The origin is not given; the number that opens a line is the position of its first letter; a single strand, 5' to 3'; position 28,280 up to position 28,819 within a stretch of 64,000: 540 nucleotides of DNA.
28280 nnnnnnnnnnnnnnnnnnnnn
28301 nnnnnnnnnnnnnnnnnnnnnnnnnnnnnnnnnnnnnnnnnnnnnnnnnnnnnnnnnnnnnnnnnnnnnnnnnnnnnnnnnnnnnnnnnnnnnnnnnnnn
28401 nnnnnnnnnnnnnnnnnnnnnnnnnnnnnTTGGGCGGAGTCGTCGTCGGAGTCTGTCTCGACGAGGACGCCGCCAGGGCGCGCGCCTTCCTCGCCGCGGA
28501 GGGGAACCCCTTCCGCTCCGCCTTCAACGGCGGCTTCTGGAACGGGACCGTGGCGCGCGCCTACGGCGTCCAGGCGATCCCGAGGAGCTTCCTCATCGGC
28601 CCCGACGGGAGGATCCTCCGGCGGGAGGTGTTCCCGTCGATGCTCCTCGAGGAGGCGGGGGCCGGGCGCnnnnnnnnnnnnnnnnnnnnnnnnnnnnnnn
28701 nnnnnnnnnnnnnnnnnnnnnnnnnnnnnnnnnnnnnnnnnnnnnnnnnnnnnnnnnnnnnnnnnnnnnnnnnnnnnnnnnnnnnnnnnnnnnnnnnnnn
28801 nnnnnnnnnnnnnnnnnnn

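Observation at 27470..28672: TlpA-like thiol:disulfide oxidoreductase lipoprotein with TGA replacing the first Cys of CxxC (U-G-P-C) plus a SECIS-like hairpin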

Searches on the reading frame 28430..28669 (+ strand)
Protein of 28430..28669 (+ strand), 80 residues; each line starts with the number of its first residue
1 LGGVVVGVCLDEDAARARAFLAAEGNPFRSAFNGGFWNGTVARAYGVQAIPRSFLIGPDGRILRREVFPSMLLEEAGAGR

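Call 24: list_cluster_members(proteins=[P0002, P0001, P0003, P0004, window:28430-28669:+, window:26718-27443:+])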
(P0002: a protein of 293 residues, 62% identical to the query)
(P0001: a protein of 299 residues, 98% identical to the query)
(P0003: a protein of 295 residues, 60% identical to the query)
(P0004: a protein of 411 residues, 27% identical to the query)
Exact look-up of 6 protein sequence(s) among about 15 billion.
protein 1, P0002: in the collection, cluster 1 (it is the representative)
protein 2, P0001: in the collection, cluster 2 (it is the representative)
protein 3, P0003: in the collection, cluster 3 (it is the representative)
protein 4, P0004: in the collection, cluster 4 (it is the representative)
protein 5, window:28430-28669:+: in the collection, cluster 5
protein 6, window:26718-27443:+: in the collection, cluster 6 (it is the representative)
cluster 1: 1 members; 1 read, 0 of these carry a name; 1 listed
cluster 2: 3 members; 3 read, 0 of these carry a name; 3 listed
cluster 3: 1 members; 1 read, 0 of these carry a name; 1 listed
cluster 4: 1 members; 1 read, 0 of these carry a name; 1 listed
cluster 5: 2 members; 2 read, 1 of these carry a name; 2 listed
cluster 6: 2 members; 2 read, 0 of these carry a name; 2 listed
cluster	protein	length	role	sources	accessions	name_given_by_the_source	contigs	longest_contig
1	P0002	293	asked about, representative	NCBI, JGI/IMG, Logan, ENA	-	-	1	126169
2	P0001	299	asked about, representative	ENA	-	-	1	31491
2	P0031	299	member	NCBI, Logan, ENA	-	-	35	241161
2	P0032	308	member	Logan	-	-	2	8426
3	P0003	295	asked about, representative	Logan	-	-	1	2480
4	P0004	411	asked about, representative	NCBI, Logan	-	-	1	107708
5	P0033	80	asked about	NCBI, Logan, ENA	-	-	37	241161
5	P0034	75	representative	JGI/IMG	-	cytochrome c biogenesis protein CcmG, thiol:disulfide interchange protein DsbE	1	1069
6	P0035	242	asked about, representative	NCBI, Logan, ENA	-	-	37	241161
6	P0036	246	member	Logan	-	-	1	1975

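Call 25: find_encoding_contigs(protein=P0031, flank=10000, max_places=10)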
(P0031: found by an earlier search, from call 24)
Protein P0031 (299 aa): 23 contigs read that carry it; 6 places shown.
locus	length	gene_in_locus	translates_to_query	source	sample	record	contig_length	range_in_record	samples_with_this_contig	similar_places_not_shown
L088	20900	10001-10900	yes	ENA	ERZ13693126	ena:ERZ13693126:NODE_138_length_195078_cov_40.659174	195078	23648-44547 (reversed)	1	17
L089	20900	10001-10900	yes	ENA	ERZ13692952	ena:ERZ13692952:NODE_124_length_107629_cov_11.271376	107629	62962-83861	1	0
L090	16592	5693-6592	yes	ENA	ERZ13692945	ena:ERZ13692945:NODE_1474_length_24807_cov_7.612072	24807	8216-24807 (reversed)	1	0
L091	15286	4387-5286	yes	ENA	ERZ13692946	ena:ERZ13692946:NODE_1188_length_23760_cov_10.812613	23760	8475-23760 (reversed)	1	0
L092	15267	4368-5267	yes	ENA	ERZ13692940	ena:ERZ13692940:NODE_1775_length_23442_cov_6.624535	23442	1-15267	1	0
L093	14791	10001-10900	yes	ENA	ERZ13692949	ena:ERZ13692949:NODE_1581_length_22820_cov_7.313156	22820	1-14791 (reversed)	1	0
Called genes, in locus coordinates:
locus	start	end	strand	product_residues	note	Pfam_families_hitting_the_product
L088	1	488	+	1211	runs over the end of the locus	PF00775:Dioxygenase_C (faint), PF02369:Big_1 (faint), PF10670:DUF4198 (faint), PF13715:CarbopepD_reg_2 (faint), PF15976:CooC_C (faint), PF17210:SdrD_B (faint), PF13620:CarboxypepD_reg, PF13620:CarboxypepD_reg, +2 more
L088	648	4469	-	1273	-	PF13715:CarbopepD_reg_2 (faint), PF02369:Big_1 (faint), PF10670:DUF4198 (faint), PF17802:SpaA (faint), PF15976:CooC_C (faint), PF13620:CarboxypepD_reg, PF13620:CarboxypepD_reg, PF13620:CarboxypepD_reg, +6 more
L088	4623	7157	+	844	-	PF00775:Dioxygenase_C (faint), PF02369:Big_1 (faint), PF10670:DUF4198 (faint), PF13620:CarboxypepD_reg, PF13715:CarbopepD_reg_2 (faint), PF15976:CooC_C (faint), PF13620:CarboxypepD_reg, PF13620:CarboxypepD_reg (weak), +4 more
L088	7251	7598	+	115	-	-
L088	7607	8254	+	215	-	PF01066:CDP-OH_P_transf (weak)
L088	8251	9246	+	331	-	PF01148:CTP_transf_1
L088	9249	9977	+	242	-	PF01553:Acyltransferase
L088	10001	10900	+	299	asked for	-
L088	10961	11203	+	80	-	PF08534:Redoxin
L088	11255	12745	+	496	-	PF01435:Peptidase_M48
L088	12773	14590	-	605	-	-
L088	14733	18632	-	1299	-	PF04542:Sigma70_r2, PF04545:Sigma70_r4 (weak), PF08281:Sigma70_r4_2, PF02369:Big_1 (faint), PF00775:Dioxygenase_C (faint), PF09430:EMC7_beta-sandw (faint), PF13620:CarboxypepD_reg, PF13620:CarboxypepD_reg, +4 more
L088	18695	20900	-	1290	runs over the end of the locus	-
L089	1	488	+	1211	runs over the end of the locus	PF00775:Dioxygenase_C (faint), PF02369:Big_1 (faint), PF10670:DUF4198 (faint), PF13715:CarbopepD_reg_2 (faint), PF15976:CooC_C (faint), PF17210:SdrD_B (faint), PF13620:CarboxypepD_reg, PF13620:CarboxypepD_reg, +2 more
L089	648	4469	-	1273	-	PF13715:CarbopepD_reg_2 (faint), PF02369:Big_1 (faint), PF10670:DUF4198 (faint), PF17802:SpaA (faint), PF15976:CooC_C (faint), PF13620:CarboxypepD_reg, PF13620:CarboxypepD_reg (weak), PF13620:CarboxypepD_reg, +6 more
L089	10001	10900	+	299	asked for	-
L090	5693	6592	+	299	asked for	-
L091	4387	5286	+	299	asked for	-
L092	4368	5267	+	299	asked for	-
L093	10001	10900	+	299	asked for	-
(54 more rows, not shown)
